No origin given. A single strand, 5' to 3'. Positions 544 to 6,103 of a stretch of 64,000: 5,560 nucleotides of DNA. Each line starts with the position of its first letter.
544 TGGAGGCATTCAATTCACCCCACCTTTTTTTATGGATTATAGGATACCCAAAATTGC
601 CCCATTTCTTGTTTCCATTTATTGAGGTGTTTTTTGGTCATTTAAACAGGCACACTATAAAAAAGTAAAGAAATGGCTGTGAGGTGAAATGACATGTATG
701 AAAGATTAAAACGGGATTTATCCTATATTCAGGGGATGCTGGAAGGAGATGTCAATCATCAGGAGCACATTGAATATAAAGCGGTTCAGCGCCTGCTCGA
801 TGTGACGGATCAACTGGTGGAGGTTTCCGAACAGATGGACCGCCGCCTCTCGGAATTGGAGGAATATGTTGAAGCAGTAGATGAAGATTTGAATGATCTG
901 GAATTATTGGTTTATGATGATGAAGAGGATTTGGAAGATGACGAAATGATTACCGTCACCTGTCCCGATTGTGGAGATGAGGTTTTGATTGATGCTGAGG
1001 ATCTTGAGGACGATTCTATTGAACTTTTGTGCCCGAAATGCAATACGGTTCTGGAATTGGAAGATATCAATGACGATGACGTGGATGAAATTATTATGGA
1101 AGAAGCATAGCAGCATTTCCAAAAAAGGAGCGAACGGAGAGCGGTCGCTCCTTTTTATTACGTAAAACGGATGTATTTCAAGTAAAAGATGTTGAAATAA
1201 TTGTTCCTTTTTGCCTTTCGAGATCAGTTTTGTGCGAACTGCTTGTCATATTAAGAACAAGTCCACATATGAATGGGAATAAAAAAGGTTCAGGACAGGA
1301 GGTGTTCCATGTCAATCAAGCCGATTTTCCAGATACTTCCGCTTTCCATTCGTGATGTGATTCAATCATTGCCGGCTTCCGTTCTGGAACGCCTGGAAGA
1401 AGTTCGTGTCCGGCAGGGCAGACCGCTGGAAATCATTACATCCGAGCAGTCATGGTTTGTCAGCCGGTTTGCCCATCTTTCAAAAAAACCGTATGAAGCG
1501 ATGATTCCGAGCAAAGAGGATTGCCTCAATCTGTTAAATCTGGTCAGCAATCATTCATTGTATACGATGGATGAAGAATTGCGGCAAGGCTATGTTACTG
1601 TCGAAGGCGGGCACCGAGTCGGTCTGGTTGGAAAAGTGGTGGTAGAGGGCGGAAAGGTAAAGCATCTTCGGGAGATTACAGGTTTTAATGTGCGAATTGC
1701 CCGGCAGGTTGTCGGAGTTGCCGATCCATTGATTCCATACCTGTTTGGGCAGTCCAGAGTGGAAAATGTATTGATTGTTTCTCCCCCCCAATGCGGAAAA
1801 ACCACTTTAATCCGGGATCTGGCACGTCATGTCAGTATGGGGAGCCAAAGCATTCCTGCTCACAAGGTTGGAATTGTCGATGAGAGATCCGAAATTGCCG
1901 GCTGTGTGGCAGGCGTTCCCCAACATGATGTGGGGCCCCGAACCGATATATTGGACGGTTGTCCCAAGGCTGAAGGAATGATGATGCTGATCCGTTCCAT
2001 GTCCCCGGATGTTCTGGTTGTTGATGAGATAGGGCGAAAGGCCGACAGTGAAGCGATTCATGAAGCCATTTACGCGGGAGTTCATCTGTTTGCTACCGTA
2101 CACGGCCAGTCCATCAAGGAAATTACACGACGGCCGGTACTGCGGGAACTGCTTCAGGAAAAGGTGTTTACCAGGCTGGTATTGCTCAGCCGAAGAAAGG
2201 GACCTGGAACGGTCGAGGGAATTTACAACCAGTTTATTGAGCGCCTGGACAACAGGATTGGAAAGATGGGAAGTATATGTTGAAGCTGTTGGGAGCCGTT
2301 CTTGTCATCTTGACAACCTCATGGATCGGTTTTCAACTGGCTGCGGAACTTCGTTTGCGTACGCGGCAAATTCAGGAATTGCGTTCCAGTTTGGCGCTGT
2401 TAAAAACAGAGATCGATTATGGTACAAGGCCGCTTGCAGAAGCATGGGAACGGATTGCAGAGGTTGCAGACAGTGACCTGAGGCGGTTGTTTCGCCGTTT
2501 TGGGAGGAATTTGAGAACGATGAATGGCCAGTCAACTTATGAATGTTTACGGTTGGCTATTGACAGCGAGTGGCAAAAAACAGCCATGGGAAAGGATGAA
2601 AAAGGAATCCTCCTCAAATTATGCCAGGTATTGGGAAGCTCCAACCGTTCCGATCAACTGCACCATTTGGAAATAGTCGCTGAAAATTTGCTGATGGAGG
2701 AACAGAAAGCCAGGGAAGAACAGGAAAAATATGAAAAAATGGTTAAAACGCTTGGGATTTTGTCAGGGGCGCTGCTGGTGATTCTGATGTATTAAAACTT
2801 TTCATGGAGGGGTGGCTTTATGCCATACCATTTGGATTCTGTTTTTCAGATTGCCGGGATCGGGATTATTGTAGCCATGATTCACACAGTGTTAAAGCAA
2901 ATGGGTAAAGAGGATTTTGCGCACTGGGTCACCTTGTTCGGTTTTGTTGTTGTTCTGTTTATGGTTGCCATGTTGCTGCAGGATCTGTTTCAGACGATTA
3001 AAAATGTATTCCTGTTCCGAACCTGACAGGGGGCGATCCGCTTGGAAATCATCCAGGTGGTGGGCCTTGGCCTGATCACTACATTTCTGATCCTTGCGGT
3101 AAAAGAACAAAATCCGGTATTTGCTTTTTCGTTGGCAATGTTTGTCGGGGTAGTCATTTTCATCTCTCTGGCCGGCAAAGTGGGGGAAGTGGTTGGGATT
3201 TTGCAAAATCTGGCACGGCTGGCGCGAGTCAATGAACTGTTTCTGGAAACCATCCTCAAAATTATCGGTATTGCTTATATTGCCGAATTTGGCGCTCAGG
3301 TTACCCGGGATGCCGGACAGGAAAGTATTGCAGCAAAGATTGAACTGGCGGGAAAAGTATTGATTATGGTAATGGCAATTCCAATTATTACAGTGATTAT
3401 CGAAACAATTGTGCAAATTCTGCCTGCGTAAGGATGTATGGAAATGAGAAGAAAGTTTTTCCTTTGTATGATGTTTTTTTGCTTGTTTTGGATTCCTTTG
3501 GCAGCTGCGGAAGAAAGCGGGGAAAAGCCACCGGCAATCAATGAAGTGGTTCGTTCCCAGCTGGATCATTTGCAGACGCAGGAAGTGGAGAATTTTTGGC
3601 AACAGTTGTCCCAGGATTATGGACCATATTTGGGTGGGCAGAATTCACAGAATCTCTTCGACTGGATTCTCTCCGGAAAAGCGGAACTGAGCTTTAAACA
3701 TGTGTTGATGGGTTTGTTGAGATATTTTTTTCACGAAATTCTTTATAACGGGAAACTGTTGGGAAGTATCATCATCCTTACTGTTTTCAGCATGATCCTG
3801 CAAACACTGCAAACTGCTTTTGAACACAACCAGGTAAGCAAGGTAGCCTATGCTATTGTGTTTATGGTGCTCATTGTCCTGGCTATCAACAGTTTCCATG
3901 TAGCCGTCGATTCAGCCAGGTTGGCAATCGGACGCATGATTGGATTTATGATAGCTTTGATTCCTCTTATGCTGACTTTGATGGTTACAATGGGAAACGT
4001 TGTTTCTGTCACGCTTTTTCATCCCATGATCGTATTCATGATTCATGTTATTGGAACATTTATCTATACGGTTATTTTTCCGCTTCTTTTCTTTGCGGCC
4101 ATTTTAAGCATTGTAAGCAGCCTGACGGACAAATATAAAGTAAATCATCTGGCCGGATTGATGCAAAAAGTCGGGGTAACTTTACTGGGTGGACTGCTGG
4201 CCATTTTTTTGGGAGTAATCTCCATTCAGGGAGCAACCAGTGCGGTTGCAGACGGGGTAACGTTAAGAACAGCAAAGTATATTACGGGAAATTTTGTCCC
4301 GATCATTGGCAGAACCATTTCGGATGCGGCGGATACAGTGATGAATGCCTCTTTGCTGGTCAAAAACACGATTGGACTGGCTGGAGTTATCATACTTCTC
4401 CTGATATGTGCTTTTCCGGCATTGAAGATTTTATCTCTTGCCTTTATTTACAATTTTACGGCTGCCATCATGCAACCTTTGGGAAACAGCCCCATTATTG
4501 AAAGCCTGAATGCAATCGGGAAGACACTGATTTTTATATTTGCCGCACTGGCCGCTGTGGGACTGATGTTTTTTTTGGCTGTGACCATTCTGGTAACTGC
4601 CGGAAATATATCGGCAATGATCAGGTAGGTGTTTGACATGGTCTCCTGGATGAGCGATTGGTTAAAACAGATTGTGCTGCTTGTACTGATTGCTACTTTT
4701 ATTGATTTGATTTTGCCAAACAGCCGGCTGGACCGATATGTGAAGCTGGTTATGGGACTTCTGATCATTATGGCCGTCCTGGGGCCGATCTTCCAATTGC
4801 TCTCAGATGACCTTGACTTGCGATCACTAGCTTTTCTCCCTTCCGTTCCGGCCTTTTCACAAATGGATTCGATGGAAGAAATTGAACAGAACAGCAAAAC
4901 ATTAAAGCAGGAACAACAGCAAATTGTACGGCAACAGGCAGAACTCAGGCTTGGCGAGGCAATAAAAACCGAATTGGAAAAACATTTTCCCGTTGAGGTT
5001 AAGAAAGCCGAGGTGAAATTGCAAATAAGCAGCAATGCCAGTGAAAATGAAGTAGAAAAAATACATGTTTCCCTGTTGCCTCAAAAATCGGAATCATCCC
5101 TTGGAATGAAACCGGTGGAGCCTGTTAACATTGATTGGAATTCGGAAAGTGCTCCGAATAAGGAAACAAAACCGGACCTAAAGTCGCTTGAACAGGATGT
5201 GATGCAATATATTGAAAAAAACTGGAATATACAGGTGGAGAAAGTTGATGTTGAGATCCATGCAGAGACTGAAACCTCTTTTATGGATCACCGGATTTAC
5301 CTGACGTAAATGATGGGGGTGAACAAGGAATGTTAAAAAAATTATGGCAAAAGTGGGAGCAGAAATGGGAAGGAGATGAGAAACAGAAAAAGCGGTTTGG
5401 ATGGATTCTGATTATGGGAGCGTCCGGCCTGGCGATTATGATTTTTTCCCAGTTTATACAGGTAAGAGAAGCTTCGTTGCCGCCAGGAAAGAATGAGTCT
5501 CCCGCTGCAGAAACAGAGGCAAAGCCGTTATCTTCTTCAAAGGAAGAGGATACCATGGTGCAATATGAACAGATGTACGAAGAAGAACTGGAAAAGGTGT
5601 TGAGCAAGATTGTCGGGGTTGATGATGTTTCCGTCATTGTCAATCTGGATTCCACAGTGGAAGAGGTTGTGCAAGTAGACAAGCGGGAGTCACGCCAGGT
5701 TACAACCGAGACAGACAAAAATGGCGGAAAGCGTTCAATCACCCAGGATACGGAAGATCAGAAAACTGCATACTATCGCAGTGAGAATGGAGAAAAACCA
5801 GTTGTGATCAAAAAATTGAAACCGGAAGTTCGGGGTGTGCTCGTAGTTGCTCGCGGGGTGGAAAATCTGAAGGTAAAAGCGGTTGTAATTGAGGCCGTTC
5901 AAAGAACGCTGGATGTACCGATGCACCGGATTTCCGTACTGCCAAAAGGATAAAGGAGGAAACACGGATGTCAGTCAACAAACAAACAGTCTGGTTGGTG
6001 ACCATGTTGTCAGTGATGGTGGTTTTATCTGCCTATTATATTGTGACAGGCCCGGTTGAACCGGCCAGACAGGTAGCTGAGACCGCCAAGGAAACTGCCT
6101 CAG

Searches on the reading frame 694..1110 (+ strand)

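Call 27: search_protein_families(library=ncbifam, proteins=[window:694-1110:+], max_evalue=0.00001)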
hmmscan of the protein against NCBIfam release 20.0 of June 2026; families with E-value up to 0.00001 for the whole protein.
window:694-1110:+ (138 aa): 2 families
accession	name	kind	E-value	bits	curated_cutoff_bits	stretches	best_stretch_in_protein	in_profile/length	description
NF045650.1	CD1247_Nterm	equivalog_domain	3.4e-10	40.4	30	1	8-74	4-70/70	CD1247 N-terminal domain-containing protein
NF047912.1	ECs_2282_CxxC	subfamily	2.5e-06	27.3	37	1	86-133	1-50/60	ECs_2282 family putative zinc-binding protein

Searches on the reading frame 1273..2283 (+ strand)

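Call 27: search_protein_families(library=ncbifam, proteins=[window:1273-2283:+], max_evalue=0.00001)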
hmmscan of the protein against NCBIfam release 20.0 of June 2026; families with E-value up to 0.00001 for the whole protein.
window:1273-2283:+ (336 aa): 1 family
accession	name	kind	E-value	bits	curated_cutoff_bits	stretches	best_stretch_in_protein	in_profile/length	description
TIGR02858.1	spore_III_AA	equivalog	7e-121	402.6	281.3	1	42-319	1-271/272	stage III sporulation protein AA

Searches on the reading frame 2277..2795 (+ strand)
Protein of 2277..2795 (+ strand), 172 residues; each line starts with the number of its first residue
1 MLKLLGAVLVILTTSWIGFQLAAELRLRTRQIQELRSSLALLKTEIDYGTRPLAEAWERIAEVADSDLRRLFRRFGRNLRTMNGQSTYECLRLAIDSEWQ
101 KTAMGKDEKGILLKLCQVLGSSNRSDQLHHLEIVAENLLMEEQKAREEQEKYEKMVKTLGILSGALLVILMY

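Call 27: search_protein_families(library=ncbifam, proteins=[window:2277-2795:+], max_evalue=0.00001)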
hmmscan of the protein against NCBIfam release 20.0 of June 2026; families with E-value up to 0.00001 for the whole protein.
window:2277-2795:+ (172 aa): 1 family
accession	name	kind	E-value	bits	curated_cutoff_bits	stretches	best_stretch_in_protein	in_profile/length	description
TIGR02833.1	spore_III_AB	equivalog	1.8e-48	164.8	146.5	1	3-171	1-169/170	stage III sporulation protein SpoIIIAB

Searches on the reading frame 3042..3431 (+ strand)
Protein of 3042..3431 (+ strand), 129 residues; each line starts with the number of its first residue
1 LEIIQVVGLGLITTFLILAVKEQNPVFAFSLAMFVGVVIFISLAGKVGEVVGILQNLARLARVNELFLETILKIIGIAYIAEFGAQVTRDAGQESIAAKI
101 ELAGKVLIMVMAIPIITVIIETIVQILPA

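Call 27: search_protein_families(library=ncbifam, proteins=[window:3042-3431:+], max_evalue=0.00001)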
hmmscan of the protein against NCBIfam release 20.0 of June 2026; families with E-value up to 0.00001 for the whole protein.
window:3042-3431:+ (129 aa): 1 family
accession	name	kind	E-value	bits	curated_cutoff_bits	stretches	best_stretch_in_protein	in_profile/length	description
TIGR02849.1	spore_III_AD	equivalog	1.1e-35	122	85.6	1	27-127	1-101/101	stage III sporulation protein AD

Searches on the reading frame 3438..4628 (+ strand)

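Call 27: search_protein_families(library=ncbifam, proteins=[window:3438-4628:+], max_evalue=0.00001)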
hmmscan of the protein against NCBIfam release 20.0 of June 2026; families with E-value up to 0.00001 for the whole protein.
window:3438-4628:+ (396 aa): 1 family
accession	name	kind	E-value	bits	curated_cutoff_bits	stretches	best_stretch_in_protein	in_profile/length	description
TIGR02829.1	spore_III_AE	equivalog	1.1e-126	423.2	247.45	1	7-389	8-381/381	stage III sporulation protein AE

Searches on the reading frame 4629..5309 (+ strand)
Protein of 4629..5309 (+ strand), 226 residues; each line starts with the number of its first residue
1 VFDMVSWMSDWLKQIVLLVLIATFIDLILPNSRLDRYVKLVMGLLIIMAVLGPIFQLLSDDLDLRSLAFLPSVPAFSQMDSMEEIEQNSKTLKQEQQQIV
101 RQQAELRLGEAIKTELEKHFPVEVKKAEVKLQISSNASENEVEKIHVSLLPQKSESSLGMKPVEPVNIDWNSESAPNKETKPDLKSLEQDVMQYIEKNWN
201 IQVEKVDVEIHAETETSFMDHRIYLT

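Call 27: search_protein_families(library=ncbifam, proteins=[window:4629-5309:+], max_evalue=0.00001)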
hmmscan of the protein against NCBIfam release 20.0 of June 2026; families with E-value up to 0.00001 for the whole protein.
window:4629-5309:+ (226 aa): 1 family
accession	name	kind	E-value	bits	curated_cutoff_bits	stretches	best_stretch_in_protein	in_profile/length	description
TIGR02896.1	spore_III_AF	equivalog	5e-24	84.7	61.3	1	7-115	2-105/106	stage III sporulation protein AF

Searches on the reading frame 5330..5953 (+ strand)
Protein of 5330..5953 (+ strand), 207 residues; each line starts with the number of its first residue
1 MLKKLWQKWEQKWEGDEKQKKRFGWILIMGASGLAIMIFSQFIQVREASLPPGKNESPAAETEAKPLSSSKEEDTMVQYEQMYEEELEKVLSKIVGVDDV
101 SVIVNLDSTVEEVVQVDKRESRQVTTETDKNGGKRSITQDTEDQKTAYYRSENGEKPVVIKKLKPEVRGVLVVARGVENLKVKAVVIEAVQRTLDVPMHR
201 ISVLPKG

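Call 27: search_protein_families(library=ncbifam, proteins=[window:5330-5953:+], max_evalue=0.00001)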
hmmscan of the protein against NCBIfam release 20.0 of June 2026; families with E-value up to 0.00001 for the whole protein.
window:5330-5953:+ (207 aa): 1 family
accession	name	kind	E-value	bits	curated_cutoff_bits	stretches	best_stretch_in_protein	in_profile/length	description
TIGR02830.1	spore_III_AG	equivalog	2.9e-55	186.6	147.7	1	23-206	3-185/186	stage III sporulation protein AG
